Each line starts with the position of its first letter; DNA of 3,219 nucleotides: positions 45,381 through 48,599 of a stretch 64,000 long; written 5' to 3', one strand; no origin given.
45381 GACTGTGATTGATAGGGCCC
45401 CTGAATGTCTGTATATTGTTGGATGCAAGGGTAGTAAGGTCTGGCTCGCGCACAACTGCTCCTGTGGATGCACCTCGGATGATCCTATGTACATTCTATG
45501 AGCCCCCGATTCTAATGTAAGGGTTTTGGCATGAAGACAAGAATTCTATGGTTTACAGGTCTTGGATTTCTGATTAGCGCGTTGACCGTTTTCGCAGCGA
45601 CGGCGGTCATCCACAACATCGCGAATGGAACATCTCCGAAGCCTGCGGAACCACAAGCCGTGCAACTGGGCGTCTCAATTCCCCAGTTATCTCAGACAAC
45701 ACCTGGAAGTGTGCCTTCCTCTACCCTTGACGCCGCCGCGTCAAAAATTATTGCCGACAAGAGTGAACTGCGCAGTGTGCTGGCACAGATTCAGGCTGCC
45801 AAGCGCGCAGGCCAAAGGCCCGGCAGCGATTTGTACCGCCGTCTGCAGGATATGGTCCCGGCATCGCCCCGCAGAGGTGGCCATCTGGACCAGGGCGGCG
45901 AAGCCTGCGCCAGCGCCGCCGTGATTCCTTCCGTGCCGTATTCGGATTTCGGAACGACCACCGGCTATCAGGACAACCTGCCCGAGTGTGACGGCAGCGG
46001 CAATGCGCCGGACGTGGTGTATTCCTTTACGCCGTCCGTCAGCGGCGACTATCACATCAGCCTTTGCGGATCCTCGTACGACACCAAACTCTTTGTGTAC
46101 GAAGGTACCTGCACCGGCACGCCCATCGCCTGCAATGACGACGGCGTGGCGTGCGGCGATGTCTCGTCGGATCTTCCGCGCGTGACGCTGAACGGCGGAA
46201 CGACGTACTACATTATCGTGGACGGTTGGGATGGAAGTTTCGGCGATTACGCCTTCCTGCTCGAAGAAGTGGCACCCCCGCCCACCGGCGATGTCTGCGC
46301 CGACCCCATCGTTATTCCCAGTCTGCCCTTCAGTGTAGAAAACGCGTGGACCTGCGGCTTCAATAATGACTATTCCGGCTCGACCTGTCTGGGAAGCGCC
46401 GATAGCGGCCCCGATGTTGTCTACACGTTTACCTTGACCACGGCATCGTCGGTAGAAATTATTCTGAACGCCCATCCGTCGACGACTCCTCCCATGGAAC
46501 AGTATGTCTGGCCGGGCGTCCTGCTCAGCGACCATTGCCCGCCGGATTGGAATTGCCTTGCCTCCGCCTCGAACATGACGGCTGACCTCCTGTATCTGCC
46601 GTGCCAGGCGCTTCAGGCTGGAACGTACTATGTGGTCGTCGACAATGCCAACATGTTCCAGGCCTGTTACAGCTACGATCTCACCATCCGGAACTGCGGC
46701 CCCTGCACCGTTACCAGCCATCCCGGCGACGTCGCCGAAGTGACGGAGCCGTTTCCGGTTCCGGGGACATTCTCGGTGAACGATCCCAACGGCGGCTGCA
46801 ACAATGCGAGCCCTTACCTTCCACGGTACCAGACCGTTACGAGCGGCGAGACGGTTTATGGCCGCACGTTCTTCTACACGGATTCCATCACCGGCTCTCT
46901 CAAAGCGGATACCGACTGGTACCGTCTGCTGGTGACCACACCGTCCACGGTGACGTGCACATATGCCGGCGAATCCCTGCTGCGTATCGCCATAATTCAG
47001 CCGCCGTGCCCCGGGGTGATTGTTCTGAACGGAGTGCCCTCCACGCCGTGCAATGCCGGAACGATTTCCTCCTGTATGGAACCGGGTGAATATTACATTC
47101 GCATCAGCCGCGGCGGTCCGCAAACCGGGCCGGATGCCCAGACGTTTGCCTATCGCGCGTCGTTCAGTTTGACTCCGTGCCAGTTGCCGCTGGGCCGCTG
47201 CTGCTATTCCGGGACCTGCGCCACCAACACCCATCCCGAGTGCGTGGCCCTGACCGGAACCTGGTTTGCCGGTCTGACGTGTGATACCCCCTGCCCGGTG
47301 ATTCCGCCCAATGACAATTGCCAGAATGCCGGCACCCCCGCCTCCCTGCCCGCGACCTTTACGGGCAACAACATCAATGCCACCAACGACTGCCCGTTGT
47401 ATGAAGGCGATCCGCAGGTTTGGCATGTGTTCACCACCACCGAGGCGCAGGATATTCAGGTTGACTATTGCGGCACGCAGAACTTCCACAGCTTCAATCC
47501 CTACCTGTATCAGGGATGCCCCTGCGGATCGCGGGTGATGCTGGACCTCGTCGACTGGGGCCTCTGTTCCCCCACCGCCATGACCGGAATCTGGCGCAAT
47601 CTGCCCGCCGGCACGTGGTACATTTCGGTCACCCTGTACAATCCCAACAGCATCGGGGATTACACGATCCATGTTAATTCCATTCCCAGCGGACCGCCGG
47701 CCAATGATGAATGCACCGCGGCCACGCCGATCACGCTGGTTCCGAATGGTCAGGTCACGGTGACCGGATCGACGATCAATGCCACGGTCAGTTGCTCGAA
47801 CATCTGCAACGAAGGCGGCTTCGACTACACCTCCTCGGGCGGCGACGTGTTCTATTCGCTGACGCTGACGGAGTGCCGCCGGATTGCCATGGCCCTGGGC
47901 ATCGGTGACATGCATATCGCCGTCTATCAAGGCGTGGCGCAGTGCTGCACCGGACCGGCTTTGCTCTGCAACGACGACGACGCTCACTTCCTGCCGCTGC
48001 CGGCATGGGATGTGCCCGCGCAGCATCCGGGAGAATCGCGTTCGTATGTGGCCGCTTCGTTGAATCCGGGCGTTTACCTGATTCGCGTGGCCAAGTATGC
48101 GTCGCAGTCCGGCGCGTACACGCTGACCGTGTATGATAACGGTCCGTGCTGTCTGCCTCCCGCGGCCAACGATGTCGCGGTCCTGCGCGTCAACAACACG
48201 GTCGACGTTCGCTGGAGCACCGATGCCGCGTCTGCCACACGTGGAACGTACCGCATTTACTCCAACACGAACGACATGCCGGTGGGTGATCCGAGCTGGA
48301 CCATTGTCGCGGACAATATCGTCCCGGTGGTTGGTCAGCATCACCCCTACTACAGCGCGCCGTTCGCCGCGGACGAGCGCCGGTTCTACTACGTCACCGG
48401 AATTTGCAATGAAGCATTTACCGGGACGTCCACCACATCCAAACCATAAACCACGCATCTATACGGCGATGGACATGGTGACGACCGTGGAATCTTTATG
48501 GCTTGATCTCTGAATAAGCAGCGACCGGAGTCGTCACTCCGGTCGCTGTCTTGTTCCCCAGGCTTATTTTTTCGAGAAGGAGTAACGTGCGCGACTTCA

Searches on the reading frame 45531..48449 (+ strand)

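Call 59: search_protein_families(library=pfam, proteins=[window:45531-48449:+])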
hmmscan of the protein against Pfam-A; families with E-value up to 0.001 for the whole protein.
window:45531-48449:+ (972 aa): 1 family
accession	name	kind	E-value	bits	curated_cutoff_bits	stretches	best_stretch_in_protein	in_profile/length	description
PF23759.1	GBD_T9SS_assoc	-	4.9e-10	40.1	27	1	724-820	1-89/116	Galactose binding domain-like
